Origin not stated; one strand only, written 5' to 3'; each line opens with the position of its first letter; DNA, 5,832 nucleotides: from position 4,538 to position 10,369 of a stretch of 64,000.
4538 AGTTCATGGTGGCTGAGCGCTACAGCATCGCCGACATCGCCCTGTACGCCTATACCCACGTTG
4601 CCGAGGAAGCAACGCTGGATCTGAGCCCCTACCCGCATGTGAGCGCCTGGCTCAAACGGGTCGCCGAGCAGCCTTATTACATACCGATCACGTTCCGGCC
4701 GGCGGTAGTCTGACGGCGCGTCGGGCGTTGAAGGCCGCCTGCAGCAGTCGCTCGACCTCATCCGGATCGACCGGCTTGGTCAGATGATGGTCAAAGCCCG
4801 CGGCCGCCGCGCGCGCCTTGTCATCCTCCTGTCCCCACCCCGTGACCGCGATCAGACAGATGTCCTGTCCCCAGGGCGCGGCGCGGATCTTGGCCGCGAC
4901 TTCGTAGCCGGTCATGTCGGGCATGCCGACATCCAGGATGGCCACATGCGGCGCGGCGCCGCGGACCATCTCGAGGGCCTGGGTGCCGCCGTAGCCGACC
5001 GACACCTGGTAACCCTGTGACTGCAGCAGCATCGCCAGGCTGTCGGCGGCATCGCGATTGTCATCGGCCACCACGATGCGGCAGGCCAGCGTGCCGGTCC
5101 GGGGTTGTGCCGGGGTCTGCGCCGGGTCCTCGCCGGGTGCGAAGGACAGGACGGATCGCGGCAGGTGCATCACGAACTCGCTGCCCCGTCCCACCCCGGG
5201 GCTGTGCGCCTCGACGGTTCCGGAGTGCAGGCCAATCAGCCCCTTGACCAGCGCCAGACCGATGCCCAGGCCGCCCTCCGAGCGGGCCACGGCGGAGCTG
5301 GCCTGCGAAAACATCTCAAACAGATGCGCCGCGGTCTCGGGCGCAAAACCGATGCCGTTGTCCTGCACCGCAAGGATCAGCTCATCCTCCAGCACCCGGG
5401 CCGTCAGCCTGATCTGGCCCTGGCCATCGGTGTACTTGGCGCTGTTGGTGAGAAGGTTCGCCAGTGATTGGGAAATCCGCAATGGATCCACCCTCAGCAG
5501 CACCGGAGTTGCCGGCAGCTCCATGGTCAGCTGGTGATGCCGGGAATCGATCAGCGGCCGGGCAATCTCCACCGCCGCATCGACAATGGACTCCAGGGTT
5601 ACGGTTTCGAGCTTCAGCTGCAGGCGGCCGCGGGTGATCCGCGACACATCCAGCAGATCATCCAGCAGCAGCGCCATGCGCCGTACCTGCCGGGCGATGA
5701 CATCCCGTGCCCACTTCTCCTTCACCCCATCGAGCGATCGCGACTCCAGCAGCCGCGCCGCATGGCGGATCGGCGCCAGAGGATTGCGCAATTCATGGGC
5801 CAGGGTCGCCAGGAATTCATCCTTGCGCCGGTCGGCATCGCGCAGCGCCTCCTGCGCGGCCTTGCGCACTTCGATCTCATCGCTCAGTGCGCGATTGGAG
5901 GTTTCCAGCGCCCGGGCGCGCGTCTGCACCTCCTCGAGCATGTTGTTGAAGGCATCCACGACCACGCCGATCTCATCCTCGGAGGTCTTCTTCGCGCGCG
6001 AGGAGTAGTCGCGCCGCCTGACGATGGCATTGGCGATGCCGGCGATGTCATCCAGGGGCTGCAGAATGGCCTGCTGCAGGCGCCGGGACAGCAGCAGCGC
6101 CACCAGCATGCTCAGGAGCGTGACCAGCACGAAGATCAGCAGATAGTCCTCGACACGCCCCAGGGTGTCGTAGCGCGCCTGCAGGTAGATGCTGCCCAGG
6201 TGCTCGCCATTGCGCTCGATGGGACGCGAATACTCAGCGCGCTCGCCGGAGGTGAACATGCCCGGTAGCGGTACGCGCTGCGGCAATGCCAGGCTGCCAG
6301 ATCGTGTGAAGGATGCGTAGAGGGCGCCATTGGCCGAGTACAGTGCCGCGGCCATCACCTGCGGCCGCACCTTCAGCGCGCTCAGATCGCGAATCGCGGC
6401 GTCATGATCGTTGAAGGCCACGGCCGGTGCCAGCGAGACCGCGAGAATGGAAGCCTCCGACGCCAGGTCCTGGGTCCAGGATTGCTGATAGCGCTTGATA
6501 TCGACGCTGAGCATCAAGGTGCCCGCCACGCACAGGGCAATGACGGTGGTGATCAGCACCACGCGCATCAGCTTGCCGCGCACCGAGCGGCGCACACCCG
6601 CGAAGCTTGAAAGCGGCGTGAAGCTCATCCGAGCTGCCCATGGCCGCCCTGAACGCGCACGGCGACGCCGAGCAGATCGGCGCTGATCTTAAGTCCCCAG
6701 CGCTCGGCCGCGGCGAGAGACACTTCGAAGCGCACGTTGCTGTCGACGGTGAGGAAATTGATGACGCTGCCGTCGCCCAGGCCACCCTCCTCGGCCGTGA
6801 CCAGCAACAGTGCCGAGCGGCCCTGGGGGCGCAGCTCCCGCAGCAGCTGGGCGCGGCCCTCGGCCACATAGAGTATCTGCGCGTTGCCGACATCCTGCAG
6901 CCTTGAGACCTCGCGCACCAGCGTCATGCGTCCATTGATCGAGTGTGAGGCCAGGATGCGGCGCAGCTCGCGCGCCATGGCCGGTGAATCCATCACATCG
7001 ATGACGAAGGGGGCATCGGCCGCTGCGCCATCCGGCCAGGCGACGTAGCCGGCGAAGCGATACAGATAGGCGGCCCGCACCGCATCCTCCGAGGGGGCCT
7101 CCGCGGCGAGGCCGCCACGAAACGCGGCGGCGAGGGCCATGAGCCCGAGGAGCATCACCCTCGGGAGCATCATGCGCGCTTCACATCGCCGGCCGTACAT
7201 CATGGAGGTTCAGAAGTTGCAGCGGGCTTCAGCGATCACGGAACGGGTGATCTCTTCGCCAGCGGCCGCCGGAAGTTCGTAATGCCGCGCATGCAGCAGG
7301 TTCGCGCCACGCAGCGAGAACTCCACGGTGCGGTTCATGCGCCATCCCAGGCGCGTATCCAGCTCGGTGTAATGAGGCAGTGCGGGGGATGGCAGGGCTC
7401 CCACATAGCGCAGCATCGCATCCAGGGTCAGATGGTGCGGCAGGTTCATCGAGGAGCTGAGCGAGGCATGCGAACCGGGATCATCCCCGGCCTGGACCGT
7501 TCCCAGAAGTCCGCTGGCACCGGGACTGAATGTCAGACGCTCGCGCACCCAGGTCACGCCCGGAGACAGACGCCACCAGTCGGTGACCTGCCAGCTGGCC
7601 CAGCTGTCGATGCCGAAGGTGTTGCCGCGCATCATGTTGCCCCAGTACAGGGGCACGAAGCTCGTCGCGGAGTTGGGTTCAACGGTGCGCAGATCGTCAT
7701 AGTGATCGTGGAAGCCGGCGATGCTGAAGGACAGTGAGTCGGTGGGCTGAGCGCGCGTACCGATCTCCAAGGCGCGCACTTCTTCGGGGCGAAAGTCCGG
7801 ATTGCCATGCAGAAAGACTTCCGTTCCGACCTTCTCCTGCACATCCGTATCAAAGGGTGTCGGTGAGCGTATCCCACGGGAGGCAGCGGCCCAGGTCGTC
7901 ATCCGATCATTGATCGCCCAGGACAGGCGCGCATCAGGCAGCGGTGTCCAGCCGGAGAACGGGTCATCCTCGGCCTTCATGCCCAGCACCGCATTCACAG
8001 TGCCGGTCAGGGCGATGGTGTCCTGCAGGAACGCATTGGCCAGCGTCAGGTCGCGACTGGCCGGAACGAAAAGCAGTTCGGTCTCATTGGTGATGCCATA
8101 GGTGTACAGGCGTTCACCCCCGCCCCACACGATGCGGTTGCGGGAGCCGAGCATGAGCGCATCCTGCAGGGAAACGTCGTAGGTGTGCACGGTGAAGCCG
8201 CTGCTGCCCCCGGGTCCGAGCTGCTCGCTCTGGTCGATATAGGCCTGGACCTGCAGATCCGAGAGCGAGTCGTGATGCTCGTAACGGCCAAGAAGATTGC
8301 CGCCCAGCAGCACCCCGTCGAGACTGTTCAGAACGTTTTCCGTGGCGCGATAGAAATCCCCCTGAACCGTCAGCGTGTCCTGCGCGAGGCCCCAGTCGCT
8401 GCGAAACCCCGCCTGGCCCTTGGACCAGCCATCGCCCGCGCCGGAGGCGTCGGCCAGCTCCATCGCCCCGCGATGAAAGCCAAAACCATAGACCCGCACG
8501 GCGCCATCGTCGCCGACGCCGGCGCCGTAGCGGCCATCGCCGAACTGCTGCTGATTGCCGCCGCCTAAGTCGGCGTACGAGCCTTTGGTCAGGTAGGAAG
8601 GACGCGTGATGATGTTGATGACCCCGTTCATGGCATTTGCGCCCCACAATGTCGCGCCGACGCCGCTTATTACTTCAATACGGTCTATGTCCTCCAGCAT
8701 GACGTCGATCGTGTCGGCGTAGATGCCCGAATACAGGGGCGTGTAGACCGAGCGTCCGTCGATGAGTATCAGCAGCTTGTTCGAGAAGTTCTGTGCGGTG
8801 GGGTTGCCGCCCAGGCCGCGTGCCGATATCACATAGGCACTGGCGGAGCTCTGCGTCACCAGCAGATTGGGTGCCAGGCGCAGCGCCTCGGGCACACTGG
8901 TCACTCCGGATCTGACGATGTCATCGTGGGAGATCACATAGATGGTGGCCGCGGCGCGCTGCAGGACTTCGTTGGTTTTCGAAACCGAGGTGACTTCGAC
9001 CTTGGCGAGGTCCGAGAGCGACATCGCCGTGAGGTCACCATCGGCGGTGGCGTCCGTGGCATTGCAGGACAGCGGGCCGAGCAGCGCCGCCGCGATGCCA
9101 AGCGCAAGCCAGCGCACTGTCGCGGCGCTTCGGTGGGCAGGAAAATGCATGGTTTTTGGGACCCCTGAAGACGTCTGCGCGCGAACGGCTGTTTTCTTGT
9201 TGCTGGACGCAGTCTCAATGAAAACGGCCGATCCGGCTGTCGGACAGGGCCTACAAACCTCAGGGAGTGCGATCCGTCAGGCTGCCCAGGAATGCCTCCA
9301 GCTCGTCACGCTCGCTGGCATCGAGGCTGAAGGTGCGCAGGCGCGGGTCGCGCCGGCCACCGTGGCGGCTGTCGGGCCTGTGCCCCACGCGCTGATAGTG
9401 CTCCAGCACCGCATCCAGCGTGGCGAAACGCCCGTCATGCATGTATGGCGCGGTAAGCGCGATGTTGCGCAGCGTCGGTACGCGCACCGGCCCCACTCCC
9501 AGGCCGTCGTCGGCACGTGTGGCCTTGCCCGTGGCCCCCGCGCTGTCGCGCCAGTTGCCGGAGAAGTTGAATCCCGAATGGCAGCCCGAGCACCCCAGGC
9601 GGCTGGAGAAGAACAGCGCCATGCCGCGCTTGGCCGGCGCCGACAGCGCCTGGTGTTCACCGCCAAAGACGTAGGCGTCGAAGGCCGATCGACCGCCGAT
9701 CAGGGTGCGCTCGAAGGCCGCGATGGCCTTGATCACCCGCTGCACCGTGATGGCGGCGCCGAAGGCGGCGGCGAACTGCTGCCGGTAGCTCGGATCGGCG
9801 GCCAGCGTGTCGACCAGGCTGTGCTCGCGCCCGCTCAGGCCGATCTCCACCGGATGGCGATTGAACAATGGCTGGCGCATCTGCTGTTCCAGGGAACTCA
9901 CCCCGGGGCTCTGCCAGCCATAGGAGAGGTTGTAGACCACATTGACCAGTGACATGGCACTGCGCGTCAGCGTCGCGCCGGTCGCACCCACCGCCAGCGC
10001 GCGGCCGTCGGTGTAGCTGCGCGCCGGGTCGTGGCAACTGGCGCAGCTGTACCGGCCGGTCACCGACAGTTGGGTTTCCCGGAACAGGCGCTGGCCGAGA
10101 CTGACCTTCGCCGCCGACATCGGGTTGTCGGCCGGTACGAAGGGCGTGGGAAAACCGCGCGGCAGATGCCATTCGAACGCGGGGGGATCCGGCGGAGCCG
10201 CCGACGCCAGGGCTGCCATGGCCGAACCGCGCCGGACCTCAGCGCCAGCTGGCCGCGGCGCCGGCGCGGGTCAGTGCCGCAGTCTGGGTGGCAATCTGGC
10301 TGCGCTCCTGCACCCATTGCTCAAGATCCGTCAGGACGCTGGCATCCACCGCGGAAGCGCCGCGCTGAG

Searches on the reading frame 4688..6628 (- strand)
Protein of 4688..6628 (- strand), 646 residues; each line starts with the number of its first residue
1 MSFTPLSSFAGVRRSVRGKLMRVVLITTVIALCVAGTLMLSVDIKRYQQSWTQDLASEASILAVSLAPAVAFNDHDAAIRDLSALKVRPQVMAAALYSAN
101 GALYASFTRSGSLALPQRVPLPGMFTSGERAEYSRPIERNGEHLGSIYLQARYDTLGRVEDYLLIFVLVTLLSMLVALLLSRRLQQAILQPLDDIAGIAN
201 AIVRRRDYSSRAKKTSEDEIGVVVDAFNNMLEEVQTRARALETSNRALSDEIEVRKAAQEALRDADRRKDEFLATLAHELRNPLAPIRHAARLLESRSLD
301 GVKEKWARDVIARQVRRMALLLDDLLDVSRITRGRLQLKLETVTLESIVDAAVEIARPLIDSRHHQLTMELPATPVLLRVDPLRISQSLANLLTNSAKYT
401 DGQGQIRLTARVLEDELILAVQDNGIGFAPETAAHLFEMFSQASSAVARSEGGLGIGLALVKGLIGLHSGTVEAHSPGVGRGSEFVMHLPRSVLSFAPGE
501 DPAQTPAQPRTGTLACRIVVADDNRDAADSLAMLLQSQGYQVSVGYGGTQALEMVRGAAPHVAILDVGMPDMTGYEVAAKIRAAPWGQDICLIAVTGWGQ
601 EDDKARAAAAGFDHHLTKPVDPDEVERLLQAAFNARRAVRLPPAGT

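Call 68: search_protein_families(library=pfam, proteins=[window:4688-6628:-], max_evalue=0.00001)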
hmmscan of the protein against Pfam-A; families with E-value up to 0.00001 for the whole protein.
window:4688-6628:- (646 aa): 5 families
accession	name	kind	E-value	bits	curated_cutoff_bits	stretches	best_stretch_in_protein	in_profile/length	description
PF02518.31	HATPase_c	-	2.5e-22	79.8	26.4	1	381-491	2-109/111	Histidine kinase-, DNA gyrase B-, and HSP90-like ATPase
PF00072.30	Response_reg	-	7e-22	78.1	30.2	1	518-627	1-108/111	Response regulator receiver domain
PF00512.31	HisKA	-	5e-16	58.9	26.9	1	269-334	2-66/66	His Kinase A (phospho-acceptor) domain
PF17152.10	CHASE8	-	5.3e-15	56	27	1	48-149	2-101/102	Periplasmic sensor domain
PF00672.30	HAMP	-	4.9e-07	30.4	25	1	186-235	4-52/53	HAMP domain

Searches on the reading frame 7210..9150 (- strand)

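Call 68: search_protein_families(library=pfam, proteins=[window:7210-9150:-], max_evalue=0.00001)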
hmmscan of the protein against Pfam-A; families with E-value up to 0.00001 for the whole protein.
window:7210-9150:- (646 aa): 3 families
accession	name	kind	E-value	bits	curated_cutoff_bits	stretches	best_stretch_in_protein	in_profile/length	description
PF00593.30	TonB_dep_Rec_b-barrel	-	8.3e-21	75.8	27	1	201-618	10-436/436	TonB dependent receptor-like, beta-barrel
PF07715.20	Plug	-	1.6e-17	64.4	23.9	1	64-177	3-107/107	TonB-dependent Receptor Plug Domain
PF14905.12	OMP_b-brl_3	-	3e-10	40.2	27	1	397-584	153-336/408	Outer membrane protein beta-barrel family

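Call 85: search_protein_families(library=ncbifam, proteins=[window:7210-9150:-], max_evalue=0.00001)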
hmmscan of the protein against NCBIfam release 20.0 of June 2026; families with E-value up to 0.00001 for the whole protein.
window:7210-9150:- (646 aa): 18 families
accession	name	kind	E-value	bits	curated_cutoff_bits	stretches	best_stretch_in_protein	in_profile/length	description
NF053590.1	TonB_dep_TOL0244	equivalog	5.3e-198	659.4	645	1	39-645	1-603/604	TOL_0244 family TonB-dependent receptor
NF010010.0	PRK13483.1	equivalog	2.7e-20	71.9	927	1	46-184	31-164/660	ligand-gated channel protein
TIGR01783.1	TonB-siderophor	subfamily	3.9e-20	72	223.5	1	67-232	3-158/649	TonB-dependent siderophore receptor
NF010038.0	PRK13513.1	equivalog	5.4e-19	68.2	942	1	49-183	35-165/659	ligand-gated channel protein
TIGR01785.1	TonB-hemin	subfamily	4.4e-18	65.1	316.85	1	52-183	5-129/677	TonB-dependent heme/hemoglobin receptor family protein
TIGR01779.1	TonB-B12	equivalog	2.5e-17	62.7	599.7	1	48-258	28-228/614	TonB-dependent vitamin B12 receptor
NF010011.0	PRK13484.1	equivalog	2.6e-15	55.7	1197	1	53-201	34-178/682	IreA family TonB-dependent siderophore receptor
NF007478.2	PRK10064.1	equivalog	7.2e-15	54.3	745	1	52-183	33-158/663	catecholate siderophore receptor CirA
NF010012.0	PRK13486.1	equivalog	5.5e-14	51.5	924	1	41-185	17-160/696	TonB-dependent receptor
TIGR01786.1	TonB-hemlactrns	subfamily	1.1e-13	50.4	323.75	1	51-182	3-133/719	TonB-dependent hemoglobin/transferrin/lactoferrin family receptor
NF050067.1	TonBEntbctnRecCfrA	equivalog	2.8e-12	45.8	1200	1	52-183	29-158/698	TonB-dependent ferric enterobactin receptor CfrA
NF010048.1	PRK13524.1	subfamily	7.5e-11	41.2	493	1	45-185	32-178/744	FepA family TonB-dependent siderophore receptor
NF007926.1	PRK10641.1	equivalog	1.3e-10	40.4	836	1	60-251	38-221/617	TonB-dependent vitamin B12 receptor BtuB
NF010051.0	PRK13528.1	subfamily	4.2e-10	38.5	583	1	44-191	27-181/727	FepA family TonB-dependent siderophore receptor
NF052649.1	TonRcptRhtA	equivalog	3.2e-09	35.5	1100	1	27-202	21-185/744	TonB-dependent siderophore receptor RhtA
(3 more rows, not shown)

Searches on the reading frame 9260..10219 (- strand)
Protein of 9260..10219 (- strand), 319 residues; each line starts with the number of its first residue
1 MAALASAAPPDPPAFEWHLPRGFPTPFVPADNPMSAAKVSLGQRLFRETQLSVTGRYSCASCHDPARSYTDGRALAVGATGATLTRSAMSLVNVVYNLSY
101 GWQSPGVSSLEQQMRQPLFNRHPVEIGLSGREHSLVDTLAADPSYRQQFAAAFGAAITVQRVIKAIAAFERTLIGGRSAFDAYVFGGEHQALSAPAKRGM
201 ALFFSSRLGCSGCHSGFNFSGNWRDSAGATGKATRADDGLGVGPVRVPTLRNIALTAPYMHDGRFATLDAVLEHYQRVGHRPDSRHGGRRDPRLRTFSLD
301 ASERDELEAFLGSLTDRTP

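Call 68: search_protein_families(library=pfam, proteins=[window:9260-10219:-], max_evalue=0.00001)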
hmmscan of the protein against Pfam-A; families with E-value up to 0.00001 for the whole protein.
window:9260-10219:- (319 aa): 1 family
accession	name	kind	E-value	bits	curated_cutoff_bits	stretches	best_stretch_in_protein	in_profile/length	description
PF03150.19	CCP_MauG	-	1.7e-45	155.8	25.6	1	37-186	2-146/149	Di-haem cytochrome c peroxidase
